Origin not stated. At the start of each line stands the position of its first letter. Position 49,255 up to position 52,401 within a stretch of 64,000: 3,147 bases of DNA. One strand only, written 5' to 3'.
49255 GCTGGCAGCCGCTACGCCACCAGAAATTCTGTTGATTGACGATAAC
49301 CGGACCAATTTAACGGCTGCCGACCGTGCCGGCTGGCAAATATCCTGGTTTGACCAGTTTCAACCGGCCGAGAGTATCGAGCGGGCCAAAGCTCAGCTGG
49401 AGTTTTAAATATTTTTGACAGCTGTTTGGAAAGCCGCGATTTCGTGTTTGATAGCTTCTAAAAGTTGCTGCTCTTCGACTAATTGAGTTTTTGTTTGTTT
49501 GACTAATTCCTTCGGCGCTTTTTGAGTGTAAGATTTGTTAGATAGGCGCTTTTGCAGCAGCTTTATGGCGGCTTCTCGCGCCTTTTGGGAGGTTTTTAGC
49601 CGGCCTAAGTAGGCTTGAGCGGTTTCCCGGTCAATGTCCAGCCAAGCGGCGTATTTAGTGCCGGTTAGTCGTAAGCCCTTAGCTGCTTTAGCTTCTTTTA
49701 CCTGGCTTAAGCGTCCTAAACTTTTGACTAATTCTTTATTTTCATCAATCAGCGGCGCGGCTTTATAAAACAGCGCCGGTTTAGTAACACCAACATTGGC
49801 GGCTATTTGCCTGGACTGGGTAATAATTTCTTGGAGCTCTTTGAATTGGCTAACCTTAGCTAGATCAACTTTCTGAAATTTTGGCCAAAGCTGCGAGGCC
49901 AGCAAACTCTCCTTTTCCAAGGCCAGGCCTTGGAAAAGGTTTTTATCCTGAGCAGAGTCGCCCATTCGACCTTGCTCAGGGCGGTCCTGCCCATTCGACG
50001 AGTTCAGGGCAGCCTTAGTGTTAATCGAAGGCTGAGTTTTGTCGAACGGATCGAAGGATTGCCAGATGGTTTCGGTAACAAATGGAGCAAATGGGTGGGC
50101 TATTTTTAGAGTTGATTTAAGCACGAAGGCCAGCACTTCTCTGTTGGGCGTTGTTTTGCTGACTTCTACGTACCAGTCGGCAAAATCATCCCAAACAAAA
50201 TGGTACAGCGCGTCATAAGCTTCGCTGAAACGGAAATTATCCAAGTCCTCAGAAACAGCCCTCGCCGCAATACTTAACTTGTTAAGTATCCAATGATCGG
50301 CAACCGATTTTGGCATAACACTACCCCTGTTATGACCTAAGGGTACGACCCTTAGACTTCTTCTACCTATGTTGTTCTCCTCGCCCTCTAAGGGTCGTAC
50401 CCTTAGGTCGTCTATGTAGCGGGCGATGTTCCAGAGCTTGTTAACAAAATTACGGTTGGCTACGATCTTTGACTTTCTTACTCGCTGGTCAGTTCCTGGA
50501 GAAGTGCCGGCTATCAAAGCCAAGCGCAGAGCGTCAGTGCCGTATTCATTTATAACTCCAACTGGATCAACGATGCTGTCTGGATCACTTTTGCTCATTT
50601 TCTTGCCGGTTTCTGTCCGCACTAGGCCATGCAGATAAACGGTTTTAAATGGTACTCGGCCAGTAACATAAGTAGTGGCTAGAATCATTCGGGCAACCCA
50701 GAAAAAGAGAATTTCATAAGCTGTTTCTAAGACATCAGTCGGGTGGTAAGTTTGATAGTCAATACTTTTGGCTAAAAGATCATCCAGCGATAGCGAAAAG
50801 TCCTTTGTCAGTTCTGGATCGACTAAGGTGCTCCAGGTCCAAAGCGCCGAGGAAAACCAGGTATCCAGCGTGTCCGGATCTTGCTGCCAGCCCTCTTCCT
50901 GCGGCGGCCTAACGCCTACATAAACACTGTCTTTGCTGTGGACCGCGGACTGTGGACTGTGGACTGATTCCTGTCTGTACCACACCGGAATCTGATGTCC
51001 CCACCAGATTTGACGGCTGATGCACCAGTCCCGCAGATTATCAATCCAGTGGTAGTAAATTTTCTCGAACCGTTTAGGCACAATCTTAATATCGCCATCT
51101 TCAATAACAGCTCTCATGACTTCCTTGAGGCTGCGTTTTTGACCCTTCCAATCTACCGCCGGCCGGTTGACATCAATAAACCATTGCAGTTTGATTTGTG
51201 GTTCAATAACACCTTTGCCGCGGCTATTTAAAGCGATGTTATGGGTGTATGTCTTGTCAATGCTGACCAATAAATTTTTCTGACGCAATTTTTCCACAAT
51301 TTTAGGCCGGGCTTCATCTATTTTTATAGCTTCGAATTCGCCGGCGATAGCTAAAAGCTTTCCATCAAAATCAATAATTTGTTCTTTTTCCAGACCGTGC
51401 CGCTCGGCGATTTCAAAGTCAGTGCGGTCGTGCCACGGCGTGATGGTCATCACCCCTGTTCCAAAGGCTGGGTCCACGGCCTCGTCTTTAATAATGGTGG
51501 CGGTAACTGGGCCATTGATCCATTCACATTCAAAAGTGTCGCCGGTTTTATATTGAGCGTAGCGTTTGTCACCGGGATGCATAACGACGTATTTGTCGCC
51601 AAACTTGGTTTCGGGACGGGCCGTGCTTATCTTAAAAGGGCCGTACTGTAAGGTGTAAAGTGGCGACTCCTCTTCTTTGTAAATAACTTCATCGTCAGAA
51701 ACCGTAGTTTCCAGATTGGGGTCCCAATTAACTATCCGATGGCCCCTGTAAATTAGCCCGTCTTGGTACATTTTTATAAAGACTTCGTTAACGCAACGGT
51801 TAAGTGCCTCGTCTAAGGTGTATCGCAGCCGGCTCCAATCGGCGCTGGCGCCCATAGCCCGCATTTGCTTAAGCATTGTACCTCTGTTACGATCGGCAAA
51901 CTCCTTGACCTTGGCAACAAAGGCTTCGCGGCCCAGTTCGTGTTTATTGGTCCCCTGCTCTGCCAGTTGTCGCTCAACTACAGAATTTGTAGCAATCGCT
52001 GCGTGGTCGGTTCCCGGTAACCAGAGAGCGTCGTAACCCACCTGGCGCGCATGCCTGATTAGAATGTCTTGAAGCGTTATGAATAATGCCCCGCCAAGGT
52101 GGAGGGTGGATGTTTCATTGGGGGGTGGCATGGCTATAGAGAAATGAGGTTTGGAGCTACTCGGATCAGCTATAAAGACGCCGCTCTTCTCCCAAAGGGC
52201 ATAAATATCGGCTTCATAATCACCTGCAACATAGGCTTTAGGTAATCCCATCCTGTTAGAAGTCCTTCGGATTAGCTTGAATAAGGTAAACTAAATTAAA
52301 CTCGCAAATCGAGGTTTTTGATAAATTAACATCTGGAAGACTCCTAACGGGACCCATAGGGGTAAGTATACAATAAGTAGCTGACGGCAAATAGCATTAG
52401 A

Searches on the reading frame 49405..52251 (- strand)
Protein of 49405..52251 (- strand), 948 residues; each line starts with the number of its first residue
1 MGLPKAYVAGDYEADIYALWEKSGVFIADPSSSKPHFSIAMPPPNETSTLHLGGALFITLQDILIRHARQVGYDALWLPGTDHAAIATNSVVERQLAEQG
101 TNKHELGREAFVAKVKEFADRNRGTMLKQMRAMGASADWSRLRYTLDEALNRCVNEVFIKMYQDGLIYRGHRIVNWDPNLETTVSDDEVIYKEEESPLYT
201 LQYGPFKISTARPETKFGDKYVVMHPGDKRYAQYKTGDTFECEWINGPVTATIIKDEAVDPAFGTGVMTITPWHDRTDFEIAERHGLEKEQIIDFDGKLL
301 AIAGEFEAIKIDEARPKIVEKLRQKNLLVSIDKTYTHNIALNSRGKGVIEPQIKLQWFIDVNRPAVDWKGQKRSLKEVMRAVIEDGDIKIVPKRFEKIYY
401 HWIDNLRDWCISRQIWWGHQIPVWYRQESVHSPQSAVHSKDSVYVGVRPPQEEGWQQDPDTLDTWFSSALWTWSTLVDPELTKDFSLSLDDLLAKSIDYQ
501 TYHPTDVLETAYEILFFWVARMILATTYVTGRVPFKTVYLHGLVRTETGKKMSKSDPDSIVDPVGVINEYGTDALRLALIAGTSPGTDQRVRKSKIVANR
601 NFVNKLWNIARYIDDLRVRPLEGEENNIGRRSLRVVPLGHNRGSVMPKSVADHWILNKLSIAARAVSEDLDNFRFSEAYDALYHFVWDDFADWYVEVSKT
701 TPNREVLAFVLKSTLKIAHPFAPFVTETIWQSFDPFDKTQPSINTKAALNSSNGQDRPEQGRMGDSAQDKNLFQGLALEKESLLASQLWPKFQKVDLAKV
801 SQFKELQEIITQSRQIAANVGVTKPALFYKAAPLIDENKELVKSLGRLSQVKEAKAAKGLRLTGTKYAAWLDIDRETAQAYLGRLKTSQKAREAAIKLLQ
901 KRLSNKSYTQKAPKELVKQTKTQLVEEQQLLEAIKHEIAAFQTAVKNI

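Call 27: search_protein_families(library=pfam, proteins=[window:49405-52251:-], max_evalue=0.01)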
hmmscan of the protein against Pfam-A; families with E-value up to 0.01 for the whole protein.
window:49405-52251:- (948 aa): 5 families
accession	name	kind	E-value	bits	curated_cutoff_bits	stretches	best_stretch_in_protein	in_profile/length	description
PF00133.28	tRNA-synt_1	-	2.3e-110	369.6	22.7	1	16-590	2-412/414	tRNA synthetases class I (I, L, M and V)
PF08264.19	Anticodon_1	-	5.8e-29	101.3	25.1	1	652-824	1-140/148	Anticodon-binding domain of tRNA ligase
PF09334.17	tRNA-synt_1g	-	3.2e-14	53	20.1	2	535-610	312-387/391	tRNA synthetases class I (M)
PF10458.14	Val_tRNA-synt_C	-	2.2e-05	25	25.9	1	885-939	9-63/66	Valyl tRNA synthetase tRNA binding arm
PF13603.12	tRNA-synt_1_2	-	0.008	16.1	25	0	262-298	109-145/185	Leucyl-tRNA synthetase, editing domain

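Call 78: search_solved_structures(query=window:49405-52251:-, max_evalue=1e-20, show_alignments=1)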
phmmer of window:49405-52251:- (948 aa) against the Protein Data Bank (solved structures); distinct sequences matched with E-value up to 1e-20: 16.
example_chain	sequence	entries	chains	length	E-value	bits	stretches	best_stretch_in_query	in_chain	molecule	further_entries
1gax_A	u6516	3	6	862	8.1e-148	497.3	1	1-733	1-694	VALYL-TRNA SYNTHETASE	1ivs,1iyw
8c9e_A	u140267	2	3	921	3.6e-34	121.2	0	255-700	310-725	Isoleucine--tRNA ligase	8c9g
8c9d_A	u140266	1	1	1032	5.4e-33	117.3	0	257-700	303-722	Isoleucine--tRNA ligase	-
8c8u_A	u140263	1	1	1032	1.3e-32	116.1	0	257-700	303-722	Isoleucine--tRNA ligase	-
8c8v_A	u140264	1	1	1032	1.3e-32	116.1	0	257-700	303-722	Isoleucine--tRNA ligase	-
8c9f_A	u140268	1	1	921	1.1e-31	113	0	255-700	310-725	Isoleucine--tRNA ligase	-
1ile_A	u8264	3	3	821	4.6e-31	110.9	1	258-733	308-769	ISOLEUCYL-TRNA SYNTHETASE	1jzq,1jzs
8c8w_A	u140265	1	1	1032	4.5e-30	107.6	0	257-700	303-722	Isoleucine--tRNA ligase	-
1ffy_A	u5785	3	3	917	2.4e-29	105.2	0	35-197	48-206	ISOLEUCYL-TRNA SYNTHETASE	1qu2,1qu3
9wqs_A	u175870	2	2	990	7.3e-28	100.3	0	517-703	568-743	Isoleucine--tRNA ligase, cytoplasmic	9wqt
7d5c_A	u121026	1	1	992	7.4e-28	100.3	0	517-703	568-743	Isoleucine--tRNA ligase, cytoplasmic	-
8wnd_A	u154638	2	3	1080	1e-27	99.9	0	517-702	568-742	isoleucine--tRNA ligase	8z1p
8wnf_A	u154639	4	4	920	2.5e-27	98.6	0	257-731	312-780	Isoleucine--tRNA ligase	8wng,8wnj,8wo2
8wni_A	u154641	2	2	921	2.5e-27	98.5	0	257-731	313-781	Isoleucine--tRNA ligase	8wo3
9w01_B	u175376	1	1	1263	1.2e-26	96.3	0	499-733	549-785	Isoleucine--tRNA ligase, cytoplasmic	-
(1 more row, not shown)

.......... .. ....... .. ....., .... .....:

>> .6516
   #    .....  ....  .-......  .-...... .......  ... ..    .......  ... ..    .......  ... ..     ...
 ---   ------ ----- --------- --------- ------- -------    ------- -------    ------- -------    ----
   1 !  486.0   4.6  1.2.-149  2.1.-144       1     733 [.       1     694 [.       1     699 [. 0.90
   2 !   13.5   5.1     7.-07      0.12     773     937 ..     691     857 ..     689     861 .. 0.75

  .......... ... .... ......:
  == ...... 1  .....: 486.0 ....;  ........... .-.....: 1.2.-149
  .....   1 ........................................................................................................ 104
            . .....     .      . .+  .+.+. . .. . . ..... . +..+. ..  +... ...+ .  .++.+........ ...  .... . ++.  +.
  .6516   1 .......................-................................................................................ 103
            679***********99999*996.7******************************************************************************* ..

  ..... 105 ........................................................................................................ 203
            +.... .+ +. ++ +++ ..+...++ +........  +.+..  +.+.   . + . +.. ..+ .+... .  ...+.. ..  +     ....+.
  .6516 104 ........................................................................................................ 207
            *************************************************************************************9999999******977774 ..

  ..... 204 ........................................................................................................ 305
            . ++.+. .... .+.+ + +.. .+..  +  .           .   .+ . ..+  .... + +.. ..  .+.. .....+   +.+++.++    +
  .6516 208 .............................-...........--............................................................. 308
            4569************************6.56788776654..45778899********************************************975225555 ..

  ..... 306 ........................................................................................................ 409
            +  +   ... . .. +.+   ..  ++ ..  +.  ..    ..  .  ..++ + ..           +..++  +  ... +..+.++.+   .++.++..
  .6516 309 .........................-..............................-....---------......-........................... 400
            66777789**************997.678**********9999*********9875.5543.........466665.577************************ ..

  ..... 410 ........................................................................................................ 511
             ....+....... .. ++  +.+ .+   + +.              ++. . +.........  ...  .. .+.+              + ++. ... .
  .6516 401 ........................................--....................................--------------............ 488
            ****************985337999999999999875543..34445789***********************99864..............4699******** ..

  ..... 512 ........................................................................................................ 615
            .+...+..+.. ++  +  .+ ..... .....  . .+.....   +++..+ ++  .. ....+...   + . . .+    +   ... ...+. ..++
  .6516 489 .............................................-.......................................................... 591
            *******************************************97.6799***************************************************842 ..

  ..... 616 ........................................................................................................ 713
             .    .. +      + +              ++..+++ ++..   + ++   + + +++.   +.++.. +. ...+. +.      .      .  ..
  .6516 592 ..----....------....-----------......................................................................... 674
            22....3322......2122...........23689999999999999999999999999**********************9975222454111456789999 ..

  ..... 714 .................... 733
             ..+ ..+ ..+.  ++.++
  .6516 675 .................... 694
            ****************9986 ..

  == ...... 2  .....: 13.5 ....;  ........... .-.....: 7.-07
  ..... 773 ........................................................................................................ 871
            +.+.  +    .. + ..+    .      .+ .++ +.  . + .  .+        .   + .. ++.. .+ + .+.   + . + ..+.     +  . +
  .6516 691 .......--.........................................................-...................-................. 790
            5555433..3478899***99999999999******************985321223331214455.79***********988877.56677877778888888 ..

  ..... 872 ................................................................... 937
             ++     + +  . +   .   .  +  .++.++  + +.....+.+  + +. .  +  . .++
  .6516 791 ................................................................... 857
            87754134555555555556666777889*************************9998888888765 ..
